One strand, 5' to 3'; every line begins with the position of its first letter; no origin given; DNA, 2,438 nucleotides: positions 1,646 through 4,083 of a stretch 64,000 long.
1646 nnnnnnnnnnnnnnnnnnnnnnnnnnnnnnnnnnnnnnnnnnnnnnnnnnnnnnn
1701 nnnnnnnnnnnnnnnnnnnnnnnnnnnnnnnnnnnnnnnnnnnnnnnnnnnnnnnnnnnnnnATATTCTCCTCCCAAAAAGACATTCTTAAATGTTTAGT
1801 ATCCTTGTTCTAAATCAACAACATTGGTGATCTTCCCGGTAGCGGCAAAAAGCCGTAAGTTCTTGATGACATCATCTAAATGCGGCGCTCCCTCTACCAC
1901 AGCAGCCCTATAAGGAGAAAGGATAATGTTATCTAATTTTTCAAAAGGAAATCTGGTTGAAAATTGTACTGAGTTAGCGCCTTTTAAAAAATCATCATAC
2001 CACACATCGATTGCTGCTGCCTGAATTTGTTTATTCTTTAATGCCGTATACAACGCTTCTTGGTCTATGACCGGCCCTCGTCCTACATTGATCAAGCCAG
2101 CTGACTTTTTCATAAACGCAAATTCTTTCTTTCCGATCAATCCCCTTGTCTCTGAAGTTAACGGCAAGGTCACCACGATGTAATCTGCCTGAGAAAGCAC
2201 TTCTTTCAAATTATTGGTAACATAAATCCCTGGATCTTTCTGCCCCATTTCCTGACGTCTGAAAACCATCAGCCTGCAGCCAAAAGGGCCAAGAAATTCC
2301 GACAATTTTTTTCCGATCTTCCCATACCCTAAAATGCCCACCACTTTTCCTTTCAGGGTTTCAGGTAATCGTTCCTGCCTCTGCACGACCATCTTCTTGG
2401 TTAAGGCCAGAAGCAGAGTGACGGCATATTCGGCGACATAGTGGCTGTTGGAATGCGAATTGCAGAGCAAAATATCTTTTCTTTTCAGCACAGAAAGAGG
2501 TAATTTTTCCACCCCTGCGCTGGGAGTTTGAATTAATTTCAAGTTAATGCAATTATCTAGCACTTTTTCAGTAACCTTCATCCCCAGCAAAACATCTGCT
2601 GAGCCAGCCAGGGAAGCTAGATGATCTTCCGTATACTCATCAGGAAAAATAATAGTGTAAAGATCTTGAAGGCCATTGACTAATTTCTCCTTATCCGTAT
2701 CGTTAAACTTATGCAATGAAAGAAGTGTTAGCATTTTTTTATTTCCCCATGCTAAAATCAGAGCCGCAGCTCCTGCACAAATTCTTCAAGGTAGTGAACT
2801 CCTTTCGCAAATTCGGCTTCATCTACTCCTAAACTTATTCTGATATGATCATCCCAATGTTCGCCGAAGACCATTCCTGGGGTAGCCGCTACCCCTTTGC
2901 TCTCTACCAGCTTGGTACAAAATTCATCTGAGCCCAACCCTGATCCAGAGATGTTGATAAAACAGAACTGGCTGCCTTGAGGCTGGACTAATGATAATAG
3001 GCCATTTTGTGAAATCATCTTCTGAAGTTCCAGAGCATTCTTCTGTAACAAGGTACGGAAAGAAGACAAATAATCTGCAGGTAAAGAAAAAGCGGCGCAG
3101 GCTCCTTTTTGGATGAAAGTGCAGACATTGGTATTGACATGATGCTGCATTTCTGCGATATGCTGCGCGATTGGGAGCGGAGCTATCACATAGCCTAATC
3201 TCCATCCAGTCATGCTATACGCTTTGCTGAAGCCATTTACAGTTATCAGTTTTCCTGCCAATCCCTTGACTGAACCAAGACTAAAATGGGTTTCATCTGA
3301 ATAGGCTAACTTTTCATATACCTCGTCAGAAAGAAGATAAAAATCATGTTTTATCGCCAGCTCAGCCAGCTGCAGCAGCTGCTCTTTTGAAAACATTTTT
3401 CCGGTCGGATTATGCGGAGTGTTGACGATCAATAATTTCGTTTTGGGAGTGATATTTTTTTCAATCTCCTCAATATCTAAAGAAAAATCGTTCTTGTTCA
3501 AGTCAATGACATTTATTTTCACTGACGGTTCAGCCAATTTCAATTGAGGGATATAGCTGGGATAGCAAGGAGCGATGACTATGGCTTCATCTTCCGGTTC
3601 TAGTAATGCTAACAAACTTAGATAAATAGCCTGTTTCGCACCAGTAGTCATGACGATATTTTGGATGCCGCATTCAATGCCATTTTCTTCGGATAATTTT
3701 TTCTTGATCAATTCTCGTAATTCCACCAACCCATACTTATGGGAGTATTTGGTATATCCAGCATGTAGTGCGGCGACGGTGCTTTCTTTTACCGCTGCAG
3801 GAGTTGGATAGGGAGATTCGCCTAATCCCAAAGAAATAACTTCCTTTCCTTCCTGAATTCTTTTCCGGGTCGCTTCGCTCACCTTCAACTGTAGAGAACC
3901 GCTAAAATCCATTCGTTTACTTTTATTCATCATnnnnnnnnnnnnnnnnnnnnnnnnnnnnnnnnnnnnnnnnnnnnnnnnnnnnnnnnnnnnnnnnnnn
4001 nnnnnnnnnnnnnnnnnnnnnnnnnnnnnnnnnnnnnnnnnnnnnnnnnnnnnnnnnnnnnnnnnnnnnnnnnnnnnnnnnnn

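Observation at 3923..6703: Acetamidino-sugar module with a reversed-order HisF-HisH fusion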

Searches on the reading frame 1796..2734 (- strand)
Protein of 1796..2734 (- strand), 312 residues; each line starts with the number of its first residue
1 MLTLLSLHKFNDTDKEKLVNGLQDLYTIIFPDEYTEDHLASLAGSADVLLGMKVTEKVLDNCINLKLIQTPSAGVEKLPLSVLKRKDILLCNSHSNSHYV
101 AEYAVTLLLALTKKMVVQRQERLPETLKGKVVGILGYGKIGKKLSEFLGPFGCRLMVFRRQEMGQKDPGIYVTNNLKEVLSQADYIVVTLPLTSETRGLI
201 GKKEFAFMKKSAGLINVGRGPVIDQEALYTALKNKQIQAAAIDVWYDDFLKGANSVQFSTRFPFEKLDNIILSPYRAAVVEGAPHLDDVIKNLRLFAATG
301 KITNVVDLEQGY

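Call 3: search_protein_families(library=pfam, proteins=[window:1796-2734:-])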
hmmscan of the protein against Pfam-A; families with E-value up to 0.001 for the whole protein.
window:1796-2734:- (312 aa): 4 families
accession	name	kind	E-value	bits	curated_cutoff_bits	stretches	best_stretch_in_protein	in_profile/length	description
PF02826.25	2-Hacid_dh_C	-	5.5e-41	140.3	25.1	1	117-276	24-177/178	D-isomer specific 2-hydroxyacid dehydrogenase, NAD binding domain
PF00389.36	2-Hacid_dh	-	3.2e-12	46.7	24.6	1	18-258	11-103/134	D-isomer specific 2-hydroxyacid dehydrogenase, catalytic domain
PF00670.27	AdoHcyase_NAD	-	6e-06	26.9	27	1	127-242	21-131/162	S-adenosyl-L-homocysteine hydrolase, NAD binding domain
PF03446.21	NAD_binding_2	-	0.0003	21.3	21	1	132-239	2-114/161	NAD binding domain of 6-phosphogluconate dehydrogenase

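Call 4: search_protein_families(library=ncbifam, proteins=[window:1796-2734:-])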
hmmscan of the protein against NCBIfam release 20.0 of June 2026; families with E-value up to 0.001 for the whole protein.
window:1796-2734:- (312 aa): 22 families
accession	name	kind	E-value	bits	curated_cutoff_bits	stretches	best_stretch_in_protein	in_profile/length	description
TIGR01327.1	PGDH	equivalog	8.4e-36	123.8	454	1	52-278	50-280/525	phosphoglycerate dehydrogenase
NF041369.1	Dhydh_Halo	equivalog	8.2e-35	120.5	400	1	33-281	30-277/305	D-2-hydroxyacid dehydrogenase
NF005027.0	PRK06436.1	equivalog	1.5e-33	116.3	261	1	64-307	49-289/303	2-hydroxyacid dehydrogenase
NF005069.0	PRK06487.1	equivalog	2.1e-32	112.4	448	1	11-248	17-266/320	2-hydroxyacid dehydrogenase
NF009714.1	PRK13243.1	equivalog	6.4e-32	111.2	455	1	49-296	52-312/332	glyoxylate reductase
NF006263.0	PRK08410.1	equivalog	4.2e-31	108.5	389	1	42-297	39-307/311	D-2-hydroxyacid dehydrogenase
NF008759.0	PRK11790.1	equivalog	1.1e-30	106.6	404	1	53-282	65-300/410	phosphoglycerate dehydrogenase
NF011938.0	PRK15409.1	equivalog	2.1e-28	99.3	492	1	36-250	37-268/324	glyoxylate/hydroxypyruvate reductase GhrB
NF000492.1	vanH_gen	exception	4.1e-27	95.1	540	1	65-282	67-294/312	D-lactate dehydrogenase VanH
NF005750.0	PRK07574.1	equivalog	2.6e-25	89.3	329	1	54-247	104-313/386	NAD-dependent formate dehydrogenase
NF005387.0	PRK06932.1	equivalog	5e-25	88.1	492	1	43-296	42-309/314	2-hydroxyacid dehydrogenase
NF001309.0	PRK00257.1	equivalog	2.7e-24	85.8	434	1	47-246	39-235/379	4-phosphoerythronate dehydrogenase PdxB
NF000371.1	vanH_Agroup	exception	1.7e-22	80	700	1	64-283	71-300/322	VanH-A/VanH-Pt family D-lactate dehydrogenase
NF000004.1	vanH-D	exception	2.7e-20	72.8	550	1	65-246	73-259/323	D-lactate dehydrogenase VanH-D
NF000112.1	vanH-Amyco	exception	4.4e-20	72.2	625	1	65-290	96-329/348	VanH-AOV family D-lactate dehydrogenase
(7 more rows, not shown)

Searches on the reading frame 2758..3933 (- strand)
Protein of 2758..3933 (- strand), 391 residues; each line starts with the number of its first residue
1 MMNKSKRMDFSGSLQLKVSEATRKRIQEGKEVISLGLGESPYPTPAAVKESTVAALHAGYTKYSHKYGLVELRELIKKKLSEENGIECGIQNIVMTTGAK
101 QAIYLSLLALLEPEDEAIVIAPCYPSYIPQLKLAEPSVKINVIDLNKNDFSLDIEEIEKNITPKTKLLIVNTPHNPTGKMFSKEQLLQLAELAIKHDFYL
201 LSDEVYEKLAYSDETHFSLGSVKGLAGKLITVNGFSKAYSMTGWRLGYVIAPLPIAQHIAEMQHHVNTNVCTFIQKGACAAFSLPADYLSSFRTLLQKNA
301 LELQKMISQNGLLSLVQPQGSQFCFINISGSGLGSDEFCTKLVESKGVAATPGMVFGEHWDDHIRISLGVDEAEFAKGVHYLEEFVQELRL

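Call 3: search_protein_families(library=pfam, proteins=[window:2758-3933:-])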
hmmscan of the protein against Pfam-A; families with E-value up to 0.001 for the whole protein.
window:2758-3933:- (391 aa): 4 families
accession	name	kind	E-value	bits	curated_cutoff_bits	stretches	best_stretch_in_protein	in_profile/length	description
PF00155.27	Aminotran_1_2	-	6e-61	207.1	19.7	1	31-380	2-359/361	Aminotransferase class I and II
PF00266.25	Aminotran_5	-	2.6e-07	30.4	21.5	1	91-191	62-166/371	Aminotransferase class-V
PF01053.26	Cys_Met_Meta_PP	-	2.9e-06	26.5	27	1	86-190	64-163/381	Cys/Met metabolism PLP-dependent enzyme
PF01041.23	DegT_DnrJ_EryC1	-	0.00033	20.4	19.8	1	89-203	38-145/360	DegT/DnrJ/EryC1/StrS aminotransferase family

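Call 4: search_protein_families(library=ncbifam, proteins=[window:2758-3933:-])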
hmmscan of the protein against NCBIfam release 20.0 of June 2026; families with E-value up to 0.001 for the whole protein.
window:2758-3933:- (391 aa): 92 families (the best 25 are shown)
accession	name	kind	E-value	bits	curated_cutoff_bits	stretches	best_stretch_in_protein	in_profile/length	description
NF041091.1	asp_aminotase_Arch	equivalog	1.6e-98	330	550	1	11-387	8-376/376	aspartate aminotransferase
NF041364.1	GntC_guanitoxin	equivalog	5.4e-83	278.8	415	1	33-385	1-356/356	guanitoxin biosynthesis PLP-dependent (S)-gamma-hydroxy-L-arginine cyclodehydratase GntC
NF004770.0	PRK06108.1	subfamily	1.8e-78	264.1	422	1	30-388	36-394/396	pyridoxal phosphate-dependent aminotransferase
NF004975.0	PRK06348.1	equivalog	9.4e-77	258.6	549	1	24-383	23-380/384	pyridoxal phosphate-dependent aminotransferase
NF005817.0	PRK07683.1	equivalog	2e-75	253.9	575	1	24-388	22-383/387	aminotransferase A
NF005816.0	PRK07682.1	equivalog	7.8e-74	248.6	620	1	30-389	29-386/390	aminotransferase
NF005855.0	PRK07777.1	equivalog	3.3e-68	230.8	553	1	30-366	28-368/391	pyridoxal phosphate-dependent aminotransferase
NF006229.0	PRK08361.1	equivalog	3e-67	227.3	624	1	25-386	28-388/391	aspartate aminotransferase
NF006569.0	PRK09082.1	subfamily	6.6e-66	223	420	1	28-363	28-362/386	methionine aminotransferase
NF004769.0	PRK06107.1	equivalog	4.1e-65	220.1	617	1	20-390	23-402/402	aspartate transaminase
NF005588.0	PRK07309.1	equivalog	4.8e-64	216.7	576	1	25-388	25-388/391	pyridoxal phosphate-dependent aminotransferase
NF006488.0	PRK08912.1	equivalog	2.4e-63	214.4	498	1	26-387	22-385/387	aminotransferase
NF006230.0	PRK08363.1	equivalog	2.4e-59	201.1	534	1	17-388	17-394/398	alanine aminotransferase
NF006514.0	PRK08960.1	equivalog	5.3e-59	200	554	1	23-384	25-383/388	pyridoxal phosphate-dependent aminotransferase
NF006756.0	PRK09276.1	subfamily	7.8e-58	196.2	507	1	12-384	13-384/387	LL-diaminopimelate aminotransferase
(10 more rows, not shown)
